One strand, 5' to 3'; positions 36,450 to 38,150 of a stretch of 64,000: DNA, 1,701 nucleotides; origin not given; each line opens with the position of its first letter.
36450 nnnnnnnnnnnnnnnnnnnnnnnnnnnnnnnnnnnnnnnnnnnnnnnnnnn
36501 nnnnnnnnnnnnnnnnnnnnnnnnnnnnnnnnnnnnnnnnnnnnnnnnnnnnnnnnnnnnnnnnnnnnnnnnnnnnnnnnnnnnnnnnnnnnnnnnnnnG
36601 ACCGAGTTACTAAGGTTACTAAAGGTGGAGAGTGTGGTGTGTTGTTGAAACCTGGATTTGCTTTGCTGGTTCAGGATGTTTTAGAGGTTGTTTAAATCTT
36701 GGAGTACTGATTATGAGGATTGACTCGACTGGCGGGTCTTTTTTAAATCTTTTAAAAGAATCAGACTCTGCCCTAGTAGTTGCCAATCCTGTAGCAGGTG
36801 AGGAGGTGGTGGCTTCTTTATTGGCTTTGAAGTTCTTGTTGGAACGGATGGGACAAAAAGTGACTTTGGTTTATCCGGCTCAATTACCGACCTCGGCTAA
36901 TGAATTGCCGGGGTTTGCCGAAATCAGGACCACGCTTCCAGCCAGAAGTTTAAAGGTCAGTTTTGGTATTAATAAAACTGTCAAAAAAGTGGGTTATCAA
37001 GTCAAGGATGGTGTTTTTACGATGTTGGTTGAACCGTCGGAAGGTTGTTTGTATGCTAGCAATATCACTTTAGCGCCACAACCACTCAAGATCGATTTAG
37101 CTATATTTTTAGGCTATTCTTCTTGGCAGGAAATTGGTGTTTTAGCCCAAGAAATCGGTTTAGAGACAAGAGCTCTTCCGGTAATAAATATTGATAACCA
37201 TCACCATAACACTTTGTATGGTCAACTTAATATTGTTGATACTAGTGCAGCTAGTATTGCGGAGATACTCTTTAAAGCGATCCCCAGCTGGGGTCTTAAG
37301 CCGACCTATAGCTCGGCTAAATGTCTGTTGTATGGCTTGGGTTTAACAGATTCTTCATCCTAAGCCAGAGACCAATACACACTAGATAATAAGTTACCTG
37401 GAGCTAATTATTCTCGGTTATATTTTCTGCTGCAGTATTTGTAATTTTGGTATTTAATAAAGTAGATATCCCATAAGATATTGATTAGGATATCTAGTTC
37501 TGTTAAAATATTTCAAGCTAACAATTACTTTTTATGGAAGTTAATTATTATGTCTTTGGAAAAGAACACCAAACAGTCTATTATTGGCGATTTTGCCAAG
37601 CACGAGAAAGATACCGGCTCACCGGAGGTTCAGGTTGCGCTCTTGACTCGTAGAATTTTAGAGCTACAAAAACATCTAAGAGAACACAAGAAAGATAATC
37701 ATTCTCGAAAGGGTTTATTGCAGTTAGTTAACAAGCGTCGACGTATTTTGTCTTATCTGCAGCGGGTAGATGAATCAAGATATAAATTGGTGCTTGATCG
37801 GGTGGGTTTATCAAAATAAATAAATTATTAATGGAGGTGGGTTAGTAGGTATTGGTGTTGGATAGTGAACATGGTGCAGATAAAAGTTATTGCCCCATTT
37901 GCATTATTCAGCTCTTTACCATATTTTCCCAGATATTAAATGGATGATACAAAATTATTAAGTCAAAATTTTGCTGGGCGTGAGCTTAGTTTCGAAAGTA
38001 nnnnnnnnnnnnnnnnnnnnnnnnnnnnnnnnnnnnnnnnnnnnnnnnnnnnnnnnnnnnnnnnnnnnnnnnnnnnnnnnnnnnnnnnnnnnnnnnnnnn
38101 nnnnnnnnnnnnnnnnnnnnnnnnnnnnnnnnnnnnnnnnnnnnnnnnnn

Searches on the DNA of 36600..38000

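Call 89: search_rna_families(source=window, start=36600, end=38000, threshold=evalue, max_evalue=1)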
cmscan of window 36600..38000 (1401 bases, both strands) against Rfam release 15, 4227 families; matches with E-value up to 1: 1.
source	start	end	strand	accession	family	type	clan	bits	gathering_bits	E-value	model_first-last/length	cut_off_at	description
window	36638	36713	+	RF01506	Afu_294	Gene; snRNA; snoRNA; CD-box;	-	19.3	43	0.56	1-83/83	no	A. fumigatus snoRNA Afu_294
